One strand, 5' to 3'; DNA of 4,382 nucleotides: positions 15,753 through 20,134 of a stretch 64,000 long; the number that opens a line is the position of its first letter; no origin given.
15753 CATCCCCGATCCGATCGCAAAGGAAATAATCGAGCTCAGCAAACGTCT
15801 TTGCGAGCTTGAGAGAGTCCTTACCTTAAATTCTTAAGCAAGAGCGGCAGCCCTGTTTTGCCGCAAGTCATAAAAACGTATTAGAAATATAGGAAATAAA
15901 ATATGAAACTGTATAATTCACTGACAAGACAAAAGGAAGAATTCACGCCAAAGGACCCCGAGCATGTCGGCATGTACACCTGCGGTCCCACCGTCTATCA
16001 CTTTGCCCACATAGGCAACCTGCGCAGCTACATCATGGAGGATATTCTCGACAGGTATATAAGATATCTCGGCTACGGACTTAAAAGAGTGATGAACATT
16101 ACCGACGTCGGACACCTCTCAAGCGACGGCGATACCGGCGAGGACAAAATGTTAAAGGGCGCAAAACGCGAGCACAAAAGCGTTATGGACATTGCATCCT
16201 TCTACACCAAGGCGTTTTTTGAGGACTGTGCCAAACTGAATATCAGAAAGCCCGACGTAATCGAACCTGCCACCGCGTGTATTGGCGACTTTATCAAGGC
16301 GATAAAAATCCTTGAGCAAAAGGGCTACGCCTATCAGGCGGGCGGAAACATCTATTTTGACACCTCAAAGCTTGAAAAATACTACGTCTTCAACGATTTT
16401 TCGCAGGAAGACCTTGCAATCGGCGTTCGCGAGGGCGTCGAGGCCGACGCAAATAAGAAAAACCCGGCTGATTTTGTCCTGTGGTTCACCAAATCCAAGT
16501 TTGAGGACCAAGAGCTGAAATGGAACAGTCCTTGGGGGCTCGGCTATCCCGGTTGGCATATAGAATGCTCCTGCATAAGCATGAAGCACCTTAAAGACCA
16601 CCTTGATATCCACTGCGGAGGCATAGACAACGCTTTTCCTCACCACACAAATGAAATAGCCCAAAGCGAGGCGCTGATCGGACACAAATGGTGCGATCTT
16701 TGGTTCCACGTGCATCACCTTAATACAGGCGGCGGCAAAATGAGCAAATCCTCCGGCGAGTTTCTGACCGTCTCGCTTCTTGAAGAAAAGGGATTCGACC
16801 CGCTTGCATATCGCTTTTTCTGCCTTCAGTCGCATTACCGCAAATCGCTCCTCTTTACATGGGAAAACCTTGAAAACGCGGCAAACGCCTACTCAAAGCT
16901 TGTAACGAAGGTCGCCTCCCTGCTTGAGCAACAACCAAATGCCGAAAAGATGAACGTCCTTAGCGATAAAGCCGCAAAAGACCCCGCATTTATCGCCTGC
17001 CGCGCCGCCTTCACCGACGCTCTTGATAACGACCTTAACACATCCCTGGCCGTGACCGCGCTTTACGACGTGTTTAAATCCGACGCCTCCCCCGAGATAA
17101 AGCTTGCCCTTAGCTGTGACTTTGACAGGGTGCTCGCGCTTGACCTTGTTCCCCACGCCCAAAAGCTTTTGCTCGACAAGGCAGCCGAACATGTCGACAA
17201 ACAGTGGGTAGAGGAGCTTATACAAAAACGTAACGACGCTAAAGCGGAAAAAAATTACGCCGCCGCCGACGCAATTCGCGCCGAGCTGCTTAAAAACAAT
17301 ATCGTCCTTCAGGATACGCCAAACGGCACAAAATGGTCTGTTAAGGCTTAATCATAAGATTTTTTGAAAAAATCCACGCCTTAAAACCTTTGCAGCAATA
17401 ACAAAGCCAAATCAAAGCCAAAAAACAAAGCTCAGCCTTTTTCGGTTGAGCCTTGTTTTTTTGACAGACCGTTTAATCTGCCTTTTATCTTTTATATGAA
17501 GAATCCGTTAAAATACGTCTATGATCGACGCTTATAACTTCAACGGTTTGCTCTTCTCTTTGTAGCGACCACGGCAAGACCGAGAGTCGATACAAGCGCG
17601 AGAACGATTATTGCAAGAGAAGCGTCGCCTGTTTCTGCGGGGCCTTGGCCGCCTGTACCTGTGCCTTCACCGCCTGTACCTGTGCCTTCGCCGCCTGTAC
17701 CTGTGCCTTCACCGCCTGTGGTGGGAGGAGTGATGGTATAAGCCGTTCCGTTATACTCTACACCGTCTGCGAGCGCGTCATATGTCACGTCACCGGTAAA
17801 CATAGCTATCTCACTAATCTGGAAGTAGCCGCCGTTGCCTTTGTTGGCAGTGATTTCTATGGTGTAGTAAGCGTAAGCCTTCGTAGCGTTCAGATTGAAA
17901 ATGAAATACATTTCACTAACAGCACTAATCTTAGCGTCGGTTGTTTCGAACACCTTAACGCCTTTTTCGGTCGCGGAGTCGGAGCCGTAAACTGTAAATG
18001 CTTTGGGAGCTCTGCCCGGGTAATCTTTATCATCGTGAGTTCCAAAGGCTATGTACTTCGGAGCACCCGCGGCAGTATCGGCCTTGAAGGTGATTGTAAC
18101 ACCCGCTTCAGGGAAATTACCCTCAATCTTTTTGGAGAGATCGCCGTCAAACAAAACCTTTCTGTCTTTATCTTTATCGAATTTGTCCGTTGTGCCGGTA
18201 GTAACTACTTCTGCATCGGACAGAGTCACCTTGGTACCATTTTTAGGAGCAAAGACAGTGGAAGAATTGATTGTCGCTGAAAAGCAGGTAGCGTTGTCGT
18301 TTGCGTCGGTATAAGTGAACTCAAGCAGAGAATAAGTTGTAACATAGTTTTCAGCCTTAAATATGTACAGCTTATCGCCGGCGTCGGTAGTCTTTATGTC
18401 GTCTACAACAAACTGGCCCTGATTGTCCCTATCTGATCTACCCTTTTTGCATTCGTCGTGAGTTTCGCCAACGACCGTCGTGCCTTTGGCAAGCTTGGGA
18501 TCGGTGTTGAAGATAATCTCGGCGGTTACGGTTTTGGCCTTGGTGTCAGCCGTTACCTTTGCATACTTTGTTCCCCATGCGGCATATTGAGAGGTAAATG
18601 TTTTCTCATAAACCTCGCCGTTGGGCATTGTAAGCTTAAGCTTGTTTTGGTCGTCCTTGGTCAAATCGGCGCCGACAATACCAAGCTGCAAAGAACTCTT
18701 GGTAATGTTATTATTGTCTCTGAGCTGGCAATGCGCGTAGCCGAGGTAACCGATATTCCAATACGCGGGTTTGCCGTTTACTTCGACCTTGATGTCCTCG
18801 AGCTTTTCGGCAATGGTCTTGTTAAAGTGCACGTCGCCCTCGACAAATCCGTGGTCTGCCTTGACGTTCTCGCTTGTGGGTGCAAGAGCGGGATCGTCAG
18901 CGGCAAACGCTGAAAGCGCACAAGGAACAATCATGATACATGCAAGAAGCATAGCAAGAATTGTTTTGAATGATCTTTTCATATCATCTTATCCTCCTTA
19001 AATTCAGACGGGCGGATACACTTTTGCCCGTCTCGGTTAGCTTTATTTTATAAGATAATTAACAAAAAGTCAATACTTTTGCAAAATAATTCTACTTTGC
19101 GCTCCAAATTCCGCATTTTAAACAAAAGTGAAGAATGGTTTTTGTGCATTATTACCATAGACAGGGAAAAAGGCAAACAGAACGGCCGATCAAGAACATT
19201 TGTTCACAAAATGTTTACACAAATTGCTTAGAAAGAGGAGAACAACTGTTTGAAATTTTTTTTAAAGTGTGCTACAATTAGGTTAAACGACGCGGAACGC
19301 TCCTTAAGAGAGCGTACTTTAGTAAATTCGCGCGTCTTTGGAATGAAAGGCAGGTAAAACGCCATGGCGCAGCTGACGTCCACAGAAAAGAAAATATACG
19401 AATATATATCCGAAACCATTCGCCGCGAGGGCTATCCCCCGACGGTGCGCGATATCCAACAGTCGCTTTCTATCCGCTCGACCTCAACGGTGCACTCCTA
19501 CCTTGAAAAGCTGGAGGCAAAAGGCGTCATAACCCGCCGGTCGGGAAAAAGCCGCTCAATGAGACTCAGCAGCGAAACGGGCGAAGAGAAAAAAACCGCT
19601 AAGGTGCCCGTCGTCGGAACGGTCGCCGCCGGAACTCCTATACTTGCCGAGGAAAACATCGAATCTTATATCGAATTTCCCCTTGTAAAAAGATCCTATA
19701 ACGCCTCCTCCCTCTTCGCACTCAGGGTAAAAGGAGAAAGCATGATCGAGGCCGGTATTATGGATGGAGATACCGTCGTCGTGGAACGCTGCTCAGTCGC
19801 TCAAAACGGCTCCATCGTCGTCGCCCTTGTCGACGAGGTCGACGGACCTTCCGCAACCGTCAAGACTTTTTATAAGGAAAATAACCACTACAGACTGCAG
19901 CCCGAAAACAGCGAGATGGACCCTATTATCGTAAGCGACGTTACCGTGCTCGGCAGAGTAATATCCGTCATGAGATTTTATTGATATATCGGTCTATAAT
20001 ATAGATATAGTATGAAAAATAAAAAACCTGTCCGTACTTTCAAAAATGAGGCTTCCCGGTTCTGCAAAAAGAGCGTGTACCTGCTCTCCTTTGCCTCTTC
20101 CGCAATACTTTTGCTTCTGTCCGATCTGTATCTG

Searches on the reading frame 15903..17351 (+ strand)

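Call 68: search_protein_families(library=pfam, max_evalue=0.000001, proteins=[window:15903-17351:+])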
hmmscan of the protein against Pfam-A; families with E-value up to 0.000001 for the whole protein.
window:15903-17351:+ (482 aa): 2 families
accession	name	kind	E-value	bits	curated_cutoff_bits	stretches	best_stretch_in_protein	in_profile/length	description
PF01406.26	tRNA-synt_1e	-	5.2e-89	299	27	1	14-327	2-300/301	tRNA synthetases class I (C) catalytic domain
PF09334.17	tRNA-synt_1g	-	1e-08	34.8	20.1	0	268-340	316-386/391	tRNA synthetases class I (M)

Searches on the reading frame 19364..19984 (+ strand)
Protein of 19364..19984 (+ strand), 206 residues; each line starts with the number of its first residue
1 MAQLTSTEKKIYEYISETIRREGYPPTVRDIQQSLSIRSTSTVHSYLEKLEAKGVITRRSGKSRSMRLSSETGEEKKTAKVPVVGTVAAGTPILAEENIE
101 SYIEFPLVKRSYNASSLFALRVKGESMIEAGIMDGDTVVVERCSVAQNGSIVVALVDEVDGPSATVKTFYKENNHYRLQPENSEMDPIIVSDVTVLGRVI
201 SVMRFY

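Call 68: search_protein_families(library=pfam, max_evalue=0.000001, proteins=[window:19364-19984:+])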
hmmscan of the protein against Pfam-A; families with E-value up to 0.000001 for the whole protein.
window:19364-19984:+ (206 aa): 2 families
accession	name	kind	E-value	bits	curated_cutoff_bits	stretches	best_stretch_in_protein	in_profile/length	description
PF00717.28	Peptidase_S24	-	6.2e-32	110.2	23.3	1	82-200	1-116/116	Peptidase S24-like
PF01726.22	LexA_DNA_bind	-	9.6e-19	67.4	23.7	1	1-64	1-64/65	LexA DNA binding domain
